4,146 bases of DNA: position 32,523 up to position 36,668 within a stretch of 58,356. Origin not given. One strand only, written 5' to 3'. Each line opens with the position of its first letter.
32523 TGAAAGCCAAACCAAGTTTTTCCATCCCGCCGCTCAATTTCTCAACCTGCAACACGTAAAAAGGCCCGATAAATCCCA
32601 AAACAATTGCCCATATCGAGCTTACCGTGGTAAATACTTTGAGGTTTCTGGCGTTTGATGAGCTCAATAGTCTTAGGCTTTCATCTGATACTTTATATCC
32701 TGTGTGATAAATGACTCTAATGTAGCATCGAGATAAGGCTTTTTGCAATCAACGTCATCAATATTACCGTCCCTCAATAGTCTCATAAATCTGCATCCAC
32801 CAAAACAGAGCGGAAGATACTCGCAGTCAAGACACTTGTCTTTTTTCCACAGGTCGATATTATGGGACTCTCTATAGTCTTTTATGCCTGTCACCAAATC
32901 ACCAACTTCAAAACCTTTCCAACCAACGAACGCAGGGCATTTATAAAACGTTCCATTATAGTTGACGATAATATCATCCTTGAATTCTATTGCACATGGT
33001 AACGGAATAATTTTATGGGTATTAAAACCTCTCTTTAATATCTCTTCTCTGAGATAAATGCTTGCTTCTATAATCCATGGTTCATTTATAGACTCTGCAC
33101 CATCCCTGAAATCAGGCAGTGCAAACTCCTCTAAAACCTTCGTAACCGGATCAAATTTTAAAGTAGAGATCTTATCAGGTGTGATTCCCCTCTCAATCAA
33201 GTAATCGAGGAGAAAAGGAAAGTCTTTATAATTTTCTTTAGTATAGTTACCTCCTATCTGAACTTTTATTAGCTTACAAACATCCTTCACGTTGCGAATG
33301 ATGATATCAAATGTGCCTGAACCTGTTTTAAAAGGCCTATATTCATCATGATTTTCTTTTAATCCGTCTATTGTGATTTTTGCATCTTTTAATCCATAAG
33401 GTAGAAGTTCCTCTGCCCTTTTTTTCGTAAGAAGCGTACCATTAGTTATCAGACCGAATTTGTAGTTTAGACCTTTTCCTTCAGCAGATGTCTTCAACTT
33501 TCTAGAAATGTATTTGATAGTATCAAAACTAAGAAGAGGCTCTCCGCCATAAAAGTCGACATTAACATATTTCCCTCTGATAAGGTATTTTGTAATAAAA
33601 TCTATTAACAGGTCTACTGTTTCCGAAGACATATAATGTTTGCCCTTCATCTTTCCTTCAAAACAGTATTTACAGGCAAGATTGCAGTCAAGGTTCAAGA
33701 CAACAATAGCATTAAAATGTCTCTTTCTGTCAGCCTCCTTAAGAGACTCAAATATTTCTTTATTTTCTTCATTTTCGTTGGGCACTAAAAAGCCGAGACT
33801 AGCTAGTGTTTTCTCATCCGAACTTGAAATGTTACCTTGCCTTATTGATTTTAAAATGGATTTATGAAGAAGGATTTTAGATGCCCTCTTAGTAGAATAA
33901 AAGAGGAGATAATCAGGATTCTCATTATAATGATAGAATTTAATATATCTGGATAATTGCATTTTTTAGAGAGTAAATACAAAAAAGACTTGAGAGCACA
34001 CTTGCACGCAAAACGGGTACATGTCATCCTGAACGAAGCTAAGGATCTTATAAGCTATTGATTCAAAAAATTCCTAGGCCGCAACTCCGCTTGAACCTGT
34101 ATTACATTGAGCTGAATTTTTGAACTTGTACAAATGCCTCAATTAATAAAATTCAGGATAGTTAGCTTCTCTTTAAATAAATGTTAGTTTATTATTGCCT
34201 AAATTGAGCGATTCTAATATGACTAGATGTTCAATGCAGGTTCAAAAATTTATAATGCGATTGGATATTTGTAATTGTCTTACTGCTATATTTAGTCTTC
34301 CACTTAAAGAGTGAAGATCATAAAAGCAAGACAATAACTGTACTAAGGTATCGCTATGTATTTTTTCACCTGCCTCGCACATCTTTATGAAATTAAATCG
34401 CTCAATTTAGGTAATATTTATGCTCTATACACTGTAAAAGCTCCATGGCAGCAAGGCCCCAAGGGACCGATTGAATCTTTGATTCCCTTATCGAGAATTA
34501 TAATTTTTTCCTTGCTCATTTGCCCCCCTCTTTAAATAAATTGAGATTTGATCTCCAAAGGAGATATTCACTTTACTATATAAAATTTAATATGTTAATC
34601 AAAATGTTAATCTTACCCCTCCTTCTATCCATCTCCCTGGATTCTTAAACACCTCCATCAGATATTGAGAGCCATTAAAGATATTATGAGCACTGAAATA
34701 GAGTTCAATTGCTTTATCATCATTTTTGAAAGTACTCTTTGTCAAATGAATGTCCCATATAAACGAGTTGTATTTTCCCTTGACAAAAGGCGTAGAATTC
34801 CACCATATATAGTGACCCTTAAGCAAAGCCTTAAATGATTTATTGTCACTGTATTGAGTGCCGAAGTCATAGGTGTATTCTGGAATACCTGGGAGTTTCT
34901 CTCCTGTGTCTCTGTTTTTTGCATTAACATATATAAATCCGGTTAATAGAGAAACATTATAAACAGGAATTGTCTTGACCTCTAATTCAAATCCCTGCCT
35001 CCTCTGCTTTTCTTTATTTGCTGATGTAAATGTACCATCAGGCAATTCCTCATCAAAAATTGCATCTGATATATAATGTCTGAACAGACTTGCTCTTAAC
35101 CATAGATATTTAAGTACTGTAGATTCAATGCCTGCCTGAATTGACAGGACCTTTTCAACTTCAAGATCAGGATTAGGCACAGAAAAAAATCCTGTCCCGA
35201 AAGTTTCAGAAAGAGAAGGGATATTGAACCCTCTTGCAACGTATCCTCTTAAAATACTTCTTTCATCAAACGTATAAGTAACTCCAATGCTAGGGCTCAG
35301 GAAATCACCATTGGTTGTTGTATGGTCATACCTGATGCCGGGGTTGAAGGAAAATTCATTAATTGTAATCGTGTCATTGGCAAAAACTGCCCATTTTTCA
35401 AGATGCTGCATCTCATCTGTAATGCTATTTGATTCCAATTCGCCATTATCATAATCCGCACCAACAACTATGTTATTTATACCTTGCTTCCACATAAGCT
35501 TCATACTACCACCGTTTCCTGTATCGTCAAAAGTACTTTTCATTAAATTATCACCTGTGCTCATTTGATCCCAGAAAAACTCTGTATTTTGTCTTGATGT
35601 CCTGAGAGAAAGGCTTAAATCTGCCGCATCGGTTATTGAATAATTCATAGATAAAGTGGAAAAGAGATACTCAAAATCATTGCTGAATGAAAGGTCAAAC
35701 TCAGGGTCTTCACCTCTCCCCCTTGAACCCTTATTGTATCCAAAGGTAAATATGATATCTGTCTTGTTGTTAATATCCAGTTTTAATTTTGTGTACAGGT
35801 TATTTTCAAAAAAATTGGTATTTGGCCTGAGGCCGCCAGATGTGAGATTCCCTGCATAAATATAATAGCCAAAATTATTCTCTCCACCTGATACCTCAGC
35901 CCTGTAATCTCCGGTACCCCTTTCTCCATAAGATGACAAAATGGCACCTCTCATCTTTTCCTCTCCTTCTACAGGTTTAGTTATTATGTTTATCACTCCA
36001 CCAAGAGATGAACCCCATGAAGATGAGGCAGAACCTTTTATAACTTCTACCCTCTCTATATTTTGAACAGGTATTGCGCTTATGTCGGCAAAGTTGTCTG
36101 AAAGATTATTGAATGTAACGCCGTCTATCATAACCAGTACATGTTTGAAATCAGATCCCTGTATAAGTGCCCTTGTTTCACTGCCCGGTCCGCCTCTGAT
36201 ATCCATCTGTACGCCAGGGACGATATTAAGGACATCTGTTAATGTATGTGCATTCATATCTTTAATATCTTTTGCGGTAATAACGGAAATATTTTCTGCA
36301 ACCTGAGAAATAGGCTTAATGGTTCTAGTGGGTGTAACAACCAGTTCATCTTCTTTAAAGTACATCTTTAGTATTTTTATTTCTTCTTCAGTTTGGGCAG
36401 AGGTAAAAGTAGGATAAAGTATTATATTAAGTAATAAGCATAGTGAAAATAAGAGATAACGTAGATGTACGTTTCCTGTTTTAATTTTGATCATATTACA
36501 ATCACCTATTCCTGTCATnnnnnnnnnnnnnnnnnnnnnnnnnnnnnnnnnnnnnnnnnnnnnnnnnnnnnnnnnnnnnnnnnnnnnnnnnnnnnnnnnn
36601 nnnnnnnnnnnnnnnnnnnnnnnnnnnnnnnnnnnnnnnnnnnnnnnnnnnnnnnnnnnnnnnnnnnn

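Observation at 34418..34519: Unannotated 33-aa ORF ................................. as a candidate precursor peptide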

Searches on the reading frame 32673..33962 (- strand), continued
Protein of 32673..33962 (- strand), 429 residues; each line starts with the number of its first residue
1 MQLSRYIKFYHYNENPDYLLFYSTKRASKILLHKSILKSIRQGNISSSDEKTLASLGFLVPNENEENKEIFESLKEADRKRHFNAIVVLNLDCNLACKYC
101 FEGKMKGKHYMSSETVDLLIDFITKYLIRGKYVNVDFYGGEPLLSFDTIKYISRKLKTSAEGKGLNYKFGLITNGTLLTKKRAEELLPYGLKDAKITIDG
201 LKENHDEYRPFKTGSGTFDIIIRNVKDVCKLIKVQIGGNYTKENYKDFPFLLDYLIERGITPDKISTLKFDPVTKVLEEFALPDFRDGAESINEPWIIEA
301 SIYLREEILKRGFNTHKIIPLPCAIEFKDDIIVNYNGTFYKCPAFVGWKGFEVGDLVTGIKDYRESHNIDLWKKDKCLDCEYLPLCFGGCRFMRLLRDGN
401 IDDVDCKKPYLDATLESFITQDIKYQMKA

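Call 44: search_solved_structures(query=A1, max_evalue=0.00001, show_alignments=1)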
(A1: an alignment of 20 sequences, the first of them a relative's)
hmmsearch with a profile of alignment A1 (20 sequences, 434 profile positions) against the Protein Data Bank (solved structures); distinct sequences matched with E-value up to 0.00001: 8.
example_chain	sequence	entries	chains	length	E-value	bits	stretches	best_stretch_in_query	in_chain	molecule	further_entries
5wgg_A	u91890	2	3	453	2.2e-31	112.3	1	72-262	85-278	Radical SAM domain protein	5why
8vpo_A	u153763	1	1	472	3.6e-13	52.3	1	53-226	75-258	Radical SAM core domain-containing protein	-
9gm3_A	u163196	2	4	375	7.4e-13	51.3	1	87-232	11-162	ChlB radical SAM domain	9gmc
4k37_A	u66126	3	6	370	4.3e-12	48.7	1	93-400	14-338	Anaerobic sulfatase-maturating enzyme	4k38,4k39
4k36_A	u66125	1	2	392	5.1e-12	48.5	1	93-401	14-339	Anaerobic sulfatase-maturating enzyme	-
7vob_C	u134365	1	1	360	2e-07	33.4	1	94-273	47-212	Cytosylglucuronate decarboxylase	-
7voc_C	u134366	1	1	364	2e-07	33.3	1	94-273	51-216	Cytosylglucuronate decarboxylase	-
6efn_A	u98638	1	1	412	1.2e-06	30.8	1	90-243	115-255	Sporulation killing factor maturation protein SkfB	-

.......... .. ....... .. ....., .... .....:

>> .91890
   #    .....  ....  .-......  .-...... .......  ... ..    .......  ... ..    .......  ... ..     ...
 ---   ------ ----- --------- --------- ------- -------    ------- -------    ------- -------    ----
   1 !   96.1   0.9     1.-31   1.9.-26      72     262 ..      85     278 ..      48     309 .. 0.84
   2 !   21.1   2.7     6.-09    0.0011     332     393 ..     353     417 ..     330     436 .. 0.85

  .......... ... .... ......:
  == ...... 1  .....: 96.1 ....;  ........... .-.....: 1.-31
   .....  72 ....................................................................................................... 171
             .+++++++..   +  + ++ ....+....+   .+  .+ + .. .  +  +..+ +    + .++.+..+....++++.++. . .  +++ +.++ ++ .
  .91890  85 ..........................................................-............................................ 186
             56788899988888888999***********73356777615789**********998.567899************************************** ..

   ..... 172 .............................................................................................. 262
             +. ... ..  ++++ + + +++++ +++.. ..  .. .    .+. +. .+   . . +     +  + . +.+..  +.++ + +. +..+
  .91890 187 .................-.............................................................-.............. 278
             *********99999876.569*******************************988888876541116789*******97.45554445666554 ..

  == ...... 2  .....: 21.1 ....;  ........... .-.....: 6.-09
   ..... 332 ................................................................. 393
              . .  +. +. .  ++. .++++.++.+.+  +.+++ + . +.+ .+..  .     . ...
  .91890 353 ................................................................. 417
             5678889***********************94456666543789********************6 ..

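Call 57: predict_structure(alignment_id=A1)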
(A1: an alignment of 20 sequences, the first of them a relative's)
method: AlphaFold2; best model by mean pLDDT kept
length: 429 residues; sequences in the alignment: 20
mean_pLDDT: 78.0   pTM: 0.79
mean pLDDT of the five models: 78.0, 75.7, 73.3, 65.3, 65.1
residues with pLDDT >= 90: 167; 70-90: 142; 50-70: 56; < 50: 64
segments of 3 or more residues with pLDDT < 50: 276-291, 319-321, 365-407
pLDDT, mean of each block of 10 residues (from residue 1): 83 87 80 89 90 89 76 67 88 79 70 97 93 89 93 98 95 93 98 93 89 77 96 92 90 97 91 53 37 64 89 73 66 91 70 87 53 36 37 34 43 73 68
secondary structure, 60 per line:
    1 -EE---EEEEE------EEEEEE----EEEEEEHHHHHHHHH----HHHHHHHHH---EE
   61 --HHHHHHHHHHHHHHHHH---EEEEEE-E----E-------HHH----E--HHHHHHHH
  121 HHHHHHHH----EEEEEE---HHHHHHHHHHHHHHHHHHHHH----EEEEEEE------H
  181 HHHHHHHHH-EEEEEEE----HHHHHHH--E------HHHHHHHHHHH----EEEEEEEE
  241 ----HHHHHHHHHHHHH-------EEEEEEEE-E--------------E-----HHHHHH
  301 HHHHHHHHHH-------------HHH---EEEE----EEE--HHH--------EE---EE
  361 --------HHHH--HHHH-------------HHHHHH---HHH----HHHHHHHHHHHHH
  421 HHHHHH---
elements in order: E7-11 E18-23 E28-33 H34-42 H47-55 H63-79 E83-88 H113-128 E133-138 H142-162 E167-173 H180-189 E191-197 H202-208 H218-228 E233-240 H245-257 E265-272 H295-310 E330-333 E338-340 H369-372 H375-378 H392-397 H408-426

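Call 60: fold_search(model_id=the predicted structure, library=pdb)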
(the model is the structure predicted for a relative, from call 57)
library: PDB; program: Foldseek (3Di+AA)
matches with E <= 10: 1749; with E <= 0.001: 148
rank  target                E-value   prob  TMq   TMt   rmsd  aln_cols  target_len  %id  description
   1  5why_B                4.3e-19  1.00  0.65  0.66   9.6       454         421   23  Structural Insights into Thioether Bond Formation in the Biosynthesis of Sactipeptides (released 2017-07-26)
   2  5why_A                1.7e-18  1.00  0.65  0.66   9.4       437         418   22  Structural Insights into Thioether Bond Formation in the Biosynthesis of Sactipeptides (released 2017-07-26)
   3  5wgg_A                5.0e-18  1.00  0.58  0.57   9.5       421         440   23  Structural Insights into Thioether Bond Formation in the Biosynthesis of Sactipeptides (released 2017-07-26)
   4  5v1t_A                1.2e-14  1.00  0.51  0.50  11.6       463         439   18  Crystal structure of Streptococcus suis SuiB bound to precursor peptide SuiA (released 2017-08-30)
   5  5v1s_A                2.2e-14  1.00  0.48  0.49  10.9       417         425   16  Crystal structure of Streptococcus suis SuiB bound to S-adenosylmethionine (released 2017-08-30)
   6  5v1q_A                4.0e-14  1.00  0.51  0.51  11.3       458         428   17  Crystal structure of Streptococcus suis SuiB (released 2017-08-30)
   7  5v1q_B                5.7e-14  1.00  0.49  0.48  12.0       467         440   18  Crystal structure of Streptococcus suis SuiB (released 2017-08-30)
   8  9gmc_A                1.3e-13  1.00  0.53  0.61   5.3       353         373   16  Crystal structure of the complex formed between the radical SAM protein ChlB and the R3A mutant of ChlA (released 2025-06-25)
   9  9gmc_C                1.7e-13  1.00  0.54  0.61   5.5       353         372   15  Crystal structure of the complex formed between the radical SAM protein ChlB and the R3A mutant of ChlA (released 2025-06-25)
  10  8vpo                  2.4e-13  1.00  0.62  0.59   5.6       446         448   15  X-Ray Crystal Structure of TigE from Paramaledivibacter caminithermalis (released 2024-02-07)
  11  9gm3_A                5.2e-13  1.00  0.54  0.61   5.4       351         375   15  Crystal structure of the complex formed between the radical SAM protein ChlB and the leader region of its precursor su (released 2025-06-25)
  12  9gm3_C                8.8e-13  1.00  0.53  0.61   5.2       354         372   16  Crystal structure of the complex formed between the radical SAM protein ChlB and the leader region of its precursor su (released 2025-06-25)
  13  4k36_A                1.6e-12  1.00  0.55  0.61   6.7       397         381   17  His6 tagged anSMEcpe with bound AdoMet (released 2013-05-08)
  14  4k36_B                1.8e-12  1.00  0.57  0.65   5.2       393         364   17  His6 tagged anSMEcpe with bound AdoMet (released 2013-05-08)
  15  4k37_B                2.9e-12  1.00  0.54  0.62   6.8       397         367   18  Native anSMEcpe with bound AdoMet (released 2013-05-08)
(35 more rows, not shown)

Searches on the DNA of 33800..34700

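Call 27: search_rna_families(source=window, start=33800, end=34700, threshold=evalue, max_evalue=1)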
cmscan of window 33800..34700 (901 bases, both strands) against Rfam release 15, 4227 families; matches with E-value up to 1: 0.
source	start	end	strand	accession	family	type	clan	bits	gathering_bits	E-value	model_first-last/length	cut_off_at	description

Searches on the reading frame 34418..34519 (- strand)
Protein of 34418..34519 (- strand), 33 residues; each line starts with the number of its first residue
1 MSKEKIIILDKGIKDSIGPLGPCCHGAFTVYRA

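Call 4: search_protein_families(library=ncbifam, proteins=[window:34418-34519:-], max_evalue=0.01)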
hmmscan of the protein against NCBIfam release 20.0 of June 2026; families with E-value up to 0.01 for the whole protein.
window:34418-34519:- (33 aa): 0 families

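Call 5: search_protein_families(library=pfam, proteins=[window:34418-34519:-], max_evalue=0.01)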
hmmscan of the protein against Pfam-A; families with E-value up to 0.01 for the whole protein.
window:34418-34519:- (33 aa): 0 families

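Call 6: search_protein_families(library=ncbifam, proteins=[window:34421-34519:-], max_evalue=10)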
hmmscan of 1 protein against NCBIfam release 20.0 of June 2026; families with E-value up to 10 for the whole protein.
seq(33 aa): 0 families

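Call 69: list_cluster_members(proteins=[window:34421-34519:-, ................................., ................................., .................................])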
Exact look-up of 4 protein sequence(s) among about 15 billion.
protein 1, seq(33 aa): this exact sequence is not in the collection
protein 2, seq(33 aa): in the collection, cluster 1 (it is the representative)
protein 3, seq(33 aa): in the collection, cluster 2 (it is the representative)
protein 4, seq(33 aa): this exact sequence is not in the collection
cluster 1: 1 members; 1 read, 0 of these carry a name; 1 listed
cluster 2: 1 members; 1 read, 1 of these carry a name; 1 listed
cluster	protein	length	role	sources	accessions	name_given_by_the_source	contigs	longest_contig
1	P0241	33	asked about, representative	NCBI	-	-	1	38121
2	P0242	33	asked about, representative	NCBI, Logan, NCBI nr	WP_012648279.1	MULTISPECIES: geopeptide [Geotalea]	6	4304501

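Call 74: search_protein_representatives(protein=window:34418-34519:-)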
Query: 33 residues. Proteins with E-value up to 0.001 (for the whole library): 4; up to 1e-10: 0; up to 1e-30: 0. The best 4 are listed.
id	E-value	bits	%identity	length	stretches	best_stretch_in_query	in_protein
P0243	3.8e-06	41.5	57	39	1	3-32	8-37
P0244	7.4e-06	40.6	62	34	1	1-32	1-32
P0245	2.7e-05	38.9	26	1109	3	8-31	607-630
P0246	3.6e-04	35.5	53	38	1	1-32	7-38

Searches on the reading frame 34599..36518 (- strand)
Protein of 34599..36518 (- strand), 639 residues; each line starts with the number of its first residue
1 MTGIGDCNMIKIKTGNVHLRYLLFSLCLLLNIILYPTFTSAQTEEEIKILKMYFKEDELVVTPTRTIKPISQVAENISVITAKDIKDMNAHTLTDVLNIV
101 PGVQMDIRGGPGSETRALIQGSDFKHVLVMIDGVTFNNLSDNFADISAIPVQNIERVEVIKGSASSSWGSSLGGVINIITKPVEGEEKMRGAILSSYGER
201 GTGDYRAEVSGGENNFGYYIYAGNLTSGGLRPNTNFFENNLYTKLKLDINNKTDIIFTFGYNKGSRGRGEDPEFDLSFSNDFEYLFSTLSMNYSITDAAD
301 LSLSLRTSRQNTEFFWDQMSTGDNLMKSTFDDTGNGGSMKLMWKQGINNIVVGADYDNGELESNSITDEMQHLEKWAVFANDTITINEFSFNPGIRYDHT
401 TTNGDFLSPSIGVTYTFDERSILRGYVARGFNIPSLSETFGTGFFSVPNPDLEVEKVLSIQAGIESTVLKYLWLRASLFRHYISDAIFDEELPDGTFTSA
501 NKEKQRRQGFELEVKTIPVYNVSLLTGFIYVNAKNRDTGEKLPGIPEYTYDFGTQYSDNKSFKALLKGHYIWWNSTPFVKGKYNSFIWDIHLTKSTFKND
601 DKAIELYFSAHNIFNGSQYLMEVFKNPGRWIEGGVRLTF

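Call 4: search_protein_families(library=ncbifam, proteins=[window:34599-36518:-], max_evalue=0.01)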
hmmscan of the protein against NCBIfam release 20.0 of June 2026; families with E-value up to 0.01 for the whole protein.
window:34599-36518:- (639 aa): 29 families (the best 25 are shown)
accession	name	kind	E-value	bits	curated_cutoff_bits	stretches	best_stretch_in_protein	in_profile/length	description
TIGR01779.1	TonB-B12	equivalog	2.1e-40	138.9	599.7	1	56-543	28-516/614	TonB-dependent vitamin B12 receptor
NF007926.1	PRK10641.1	equivalog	1.8e-37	129.2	836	1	55-542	26-518/617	TonB-dependent vitamin B12 receptor BtuB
TIGR01783.1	TonB-siderophor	subfamily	1.4e-32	113.1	223.5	2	73-267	2-196/649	TonB-dependent siderophore receptor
TIGR01785.1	TonB-hemin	subfamily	1.9e-31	109.3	316.85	1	57-547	2-575/677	TonB-dependent heme/hemoglobin receptor family protein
NF010010.0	PRK13483.1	equivalog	1.7e-29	102.3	927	2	39-186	21-168/660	ligand-gated channel protein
TIGR01786.1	TonB-hemlactrns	subfamily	9.9e-26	90.3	323.75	2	57-182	1-135/719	TonB-dependent hemoglobin/transferrin/lactoferrin family receptor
NF010048.1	PRK13524.1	subfamily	1.4e-23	83.2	493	2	42-188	26-183/744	FepA family TonB-dependent siderophore receptor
NF010038.0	PRK13513.1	equivalog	1.6e-23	83.2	942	2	52-186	31-170/659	ligand-gated channel protein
NF010012.0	PRK13486.1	equivalog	1.6e-23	83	924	2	52-182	21-159/696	TonB-dependent receptor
NF007478.2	PRK10064.1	equivalog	2.5e-23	82.2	745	1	55-184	29-161/663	catecholate siderophore receptor CirA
NF010051.0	PRK13528.1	subfamily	6.3e-21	74.3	583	2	64-192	40-181/727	FepA family TonB-dependent siderophore receptor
NF053590.1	TonB_dep_TOL0244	equivalog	2.4e-20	72.7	645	1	64-535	19-496/604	TOL_0244 family TonB-dependent receptor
NF010011.0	PRK13484.1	equivalog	9.9e-19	67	1197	1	55-186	29-164/682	IreA family TonB-dependent siderophore receptor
NF049946.1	TonB_dep_CU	exception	1.3e-18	66.7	700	1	50-252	46-243/683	TonB-dependent receptor, CU motif-type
NF049944.1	TonB_dep_PUIUD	equivalog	2.9e-18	65.6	850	1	25-261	11-253/686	TonB-dependent receptor, PUIUD motif-type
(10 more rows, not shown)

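Call 5: search_protein_families(library=pfam, proteins=[window:34599-36518:-], max_evalue=0.01)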
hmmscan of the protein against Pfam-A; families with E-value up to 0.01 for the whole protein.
window:34599-36518:- (639 aa): 2 families
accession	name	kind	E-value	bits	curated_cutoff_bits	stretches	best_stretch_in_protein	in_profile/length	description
PF00593.30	TonB_dep_Rec_b-barrel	-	7.1e-35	122.1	27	1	209-563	12-385/436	TonB dependent receptor-like, beta-barrel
PF07715.20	Plug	-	8.2e-24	84.6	23.9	1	71-175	3-107/107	TonB-dependent Receptor Plug Domain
